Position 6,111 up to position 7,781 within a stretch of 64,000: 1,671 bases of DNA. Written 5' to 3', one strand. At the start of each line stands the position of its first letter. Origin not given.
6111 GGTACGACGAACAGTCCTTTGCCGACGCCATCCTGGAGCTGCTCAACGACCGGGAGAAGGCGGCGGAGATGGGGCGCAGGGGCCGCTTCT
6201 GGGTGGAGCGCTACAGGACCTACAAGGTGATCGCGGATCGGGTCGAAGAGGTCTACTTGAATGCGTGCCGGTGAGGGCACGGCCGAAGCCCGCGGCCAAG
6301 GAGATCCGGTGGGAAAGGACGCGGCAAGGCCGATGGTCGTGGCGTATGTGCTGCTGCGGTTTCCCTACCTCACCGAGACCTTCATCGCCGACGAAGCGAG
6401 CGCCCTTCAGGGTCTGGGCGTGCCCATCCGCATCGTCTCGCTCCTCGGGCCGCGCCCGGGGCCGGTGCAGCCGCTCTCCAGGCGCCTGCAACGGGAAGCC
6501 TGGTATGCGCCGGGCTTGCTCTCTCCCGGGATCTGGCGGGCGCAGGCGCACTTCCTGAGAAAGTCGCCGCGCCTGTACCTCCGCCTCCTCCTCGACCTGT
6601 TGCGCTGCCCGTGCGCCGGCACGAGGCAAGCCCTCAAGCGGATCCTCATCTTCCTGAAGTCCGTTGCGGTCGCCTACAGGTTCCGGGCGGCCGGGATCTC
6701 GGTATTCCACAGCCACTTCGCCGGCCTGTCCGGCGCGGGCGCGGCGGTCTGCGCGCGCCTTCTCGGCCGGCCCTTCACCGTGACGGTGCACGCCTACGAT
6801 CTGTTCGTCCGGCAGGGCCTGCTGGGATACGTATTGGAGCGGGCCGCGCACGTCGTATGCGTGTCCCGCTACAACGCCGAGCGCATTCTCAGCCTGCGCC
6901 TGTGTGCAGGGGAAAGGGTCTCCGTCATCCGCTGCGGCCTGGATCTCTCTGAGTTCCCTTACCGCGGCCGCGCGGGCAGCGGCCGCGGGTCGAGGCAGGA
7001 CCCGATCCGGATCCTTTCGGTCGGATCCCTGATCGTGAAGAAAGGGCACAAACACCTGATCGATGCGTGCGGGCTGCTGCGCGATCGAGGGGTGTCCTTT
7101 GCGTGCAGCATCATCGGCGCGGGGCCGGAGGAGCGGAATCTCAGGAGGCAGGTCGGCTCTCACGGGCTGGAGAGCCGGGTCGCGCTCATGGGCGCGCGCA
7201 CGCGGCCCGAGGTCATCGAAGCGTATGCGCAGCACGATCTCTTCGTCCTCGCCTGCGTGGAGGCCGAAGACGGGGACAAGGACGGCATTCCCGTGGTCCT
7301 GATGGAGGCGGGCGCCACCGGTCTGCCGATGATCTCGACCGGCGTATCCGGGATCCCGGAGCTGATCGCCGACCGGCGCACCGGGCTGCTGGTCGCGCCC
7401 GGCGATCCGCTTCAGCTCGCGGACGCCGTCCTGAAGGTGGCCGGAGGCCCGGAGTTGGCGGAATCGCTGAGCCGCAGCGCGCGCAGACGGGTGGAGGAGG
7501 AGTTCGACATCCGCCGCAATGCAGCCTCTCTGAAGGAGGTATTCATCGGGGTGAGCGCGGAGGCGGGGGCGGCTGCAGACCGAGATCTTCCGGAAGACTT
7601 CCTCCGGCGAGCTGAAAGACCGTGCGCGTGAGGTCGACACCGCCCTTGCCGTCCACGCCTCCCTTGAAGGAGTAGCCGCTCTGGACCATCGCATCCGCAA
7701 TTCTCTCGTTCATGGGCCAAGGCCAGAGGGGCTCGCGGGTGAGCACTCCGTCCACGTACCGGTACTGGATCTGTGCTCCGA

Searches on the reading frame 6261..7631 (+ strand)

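Call 45: search_protein_families(library=pfam, max_evalue=0.001, proteins=[window:6261-7631:+])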
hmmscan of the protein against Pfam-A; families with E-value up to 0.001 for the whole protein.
window:6261-7631:+ (456 aa): 5 families
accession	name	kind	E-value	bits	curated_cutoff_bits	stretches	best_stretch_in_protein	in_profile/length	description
PF13692.12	Glyco_trans_1_4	-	1.1e-29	104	27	1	250-393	3-139/142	Glycosyl transferases group 1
PF00534.26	Glycos_transf_1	-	1.1e-29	103.6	26.4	1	244-410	11-172/172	Glycosyl transferases group 1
PF13439.12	Glyco_transf_4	-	2.1e-14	54.3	28.5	1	125-230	52-169/170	Glycosyltransferase Family 4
PF13524.12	Glyco_trans_1_2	-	4.5e-07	30.3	25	1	306-424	28-142/144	Glycosyl transferase-like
PF20706.3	GT4-conflict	-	2.9e-05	23.7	26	1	191-428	143-372/385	Family 4 Glycosyltransferase in conflict systems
